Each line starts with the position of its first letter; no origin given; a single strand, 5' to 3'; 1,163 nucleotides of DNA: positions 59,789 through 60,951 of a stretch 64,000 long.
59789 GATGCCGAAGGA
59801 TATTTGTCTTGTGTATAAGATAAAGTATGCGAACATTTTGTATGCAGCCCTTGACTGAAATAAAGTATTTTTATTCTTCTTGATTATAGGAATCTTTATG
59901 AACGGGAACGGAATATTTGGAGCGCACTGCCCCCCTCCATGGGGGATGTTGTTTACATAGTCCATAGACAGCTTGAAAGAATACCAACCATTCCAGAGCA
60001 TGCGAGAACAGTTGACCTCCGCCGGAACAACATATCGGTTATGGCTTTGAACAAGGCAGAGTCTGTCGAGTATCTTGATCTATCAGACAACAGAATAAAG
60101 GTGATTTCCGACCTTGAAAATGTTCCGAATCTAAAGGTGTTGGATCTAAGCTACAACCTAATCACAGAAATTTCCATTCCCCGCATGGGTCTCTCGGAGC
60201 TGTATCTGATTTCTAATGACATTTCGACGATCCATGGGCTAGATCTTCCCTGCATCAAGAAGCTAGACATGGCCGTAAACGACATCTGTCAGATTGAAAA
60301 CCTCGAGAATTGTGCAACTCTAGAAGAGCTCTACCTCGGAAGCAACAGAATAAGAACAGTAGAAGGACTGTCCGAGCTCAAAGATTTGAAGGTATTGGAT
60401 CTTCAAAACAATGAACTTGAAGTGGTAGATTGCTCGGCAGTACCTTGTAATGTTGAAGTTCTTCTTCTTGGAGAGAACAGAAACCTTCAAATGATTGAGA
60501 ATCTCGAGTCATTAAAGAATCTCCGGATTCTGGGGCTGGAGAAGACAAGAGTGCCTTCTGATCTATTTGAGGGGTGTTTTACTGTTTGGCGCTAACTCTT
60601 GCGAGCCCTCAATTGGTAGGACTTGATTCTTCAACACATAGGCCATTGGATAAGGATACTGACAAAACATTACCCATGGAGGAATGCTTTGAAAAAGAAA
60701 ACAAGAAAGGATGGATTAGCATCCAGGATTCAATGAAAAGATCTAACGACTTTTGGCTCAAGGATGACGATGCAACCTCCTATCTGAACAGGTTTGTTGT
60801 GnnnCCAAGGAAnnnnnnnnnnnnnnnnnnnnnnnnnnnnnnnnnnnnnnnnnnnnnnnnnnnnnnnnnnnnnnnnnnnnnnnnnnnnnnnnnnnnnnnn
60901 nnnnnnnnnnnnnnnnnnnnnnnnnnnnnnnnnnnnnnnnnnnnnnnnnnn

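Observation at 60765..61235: Truncated bacterial-type MscS-like channel gene (single TM plus beta-domain), possible horizontal acquisition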

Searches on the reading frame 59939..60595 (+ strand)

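Call 3: search_protein_families(library=pfam, proteins=[window:59939-60595:+], max_evalue=1)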
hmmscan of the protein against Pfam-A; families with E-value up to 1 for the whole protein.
window:59939-60595:+ (218 aa): 10 families
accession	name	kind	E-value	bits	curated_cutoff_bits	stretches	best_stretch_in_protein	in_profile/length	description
PF12799.13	LRR_4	-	1.8e-25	88.8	27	4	42-79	2-40/44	Leucine Rich repeats (2 copies)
PF13855.12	LRR_8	-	1.7e-16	60.2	27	3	23-75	4-61/61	Leucine rich repeat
PF00560.39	LRR_1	-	9.9e-10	37.1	20.6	1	64-81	1-18/23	Leucine Rich Repeat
PF13516.12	LRR_6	-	2.7e-09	36.8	23.4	0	42-53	4-15/24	Leucine Rich repeat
PF14580.12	LRR_9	-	1.3e-06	28.5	30.5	2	108-202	23-122/175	Leucine-rich repeat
PF23952.1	LRR_EndoS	-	8.6e-05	23.2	27.9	2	88-167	28-104/116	Endo-beta-N-acetylglucosaminidase EndoS LRR domain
PF24048.1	LRR_NXF1-5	-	0.00015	21.8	30.5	2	98-158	48-114/142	NXF1/2/3/5 leucine-rich repeat domain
PF23598.1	LRR_14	-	0.0022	17.3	40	1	30-159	36-150/353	Leucine-rich repeat region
PF23211.1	LRR_LRWD1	-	0.32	11.1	28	0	144-201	38-94/190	Leucine-rich repeat and WD repeat-containing protein 1, LRR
PF23622.1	LRR_At1g61320_AtMIF1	-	0.36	10.6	26.9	0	32-197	61-238/384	At1g61320/AtMIF1, LRR domain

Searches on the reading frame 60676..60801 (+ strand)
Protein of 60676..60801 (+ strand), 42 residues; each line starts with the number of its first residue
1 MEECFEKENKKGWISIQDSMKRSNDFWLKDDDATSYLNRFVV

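Call 56: search_protein_families(library=pfam, proteins=[window:60676-60801:+], max_evalue=10)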
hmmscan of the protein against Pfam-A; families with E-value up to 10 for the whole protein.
seq(42 aa): 0 families
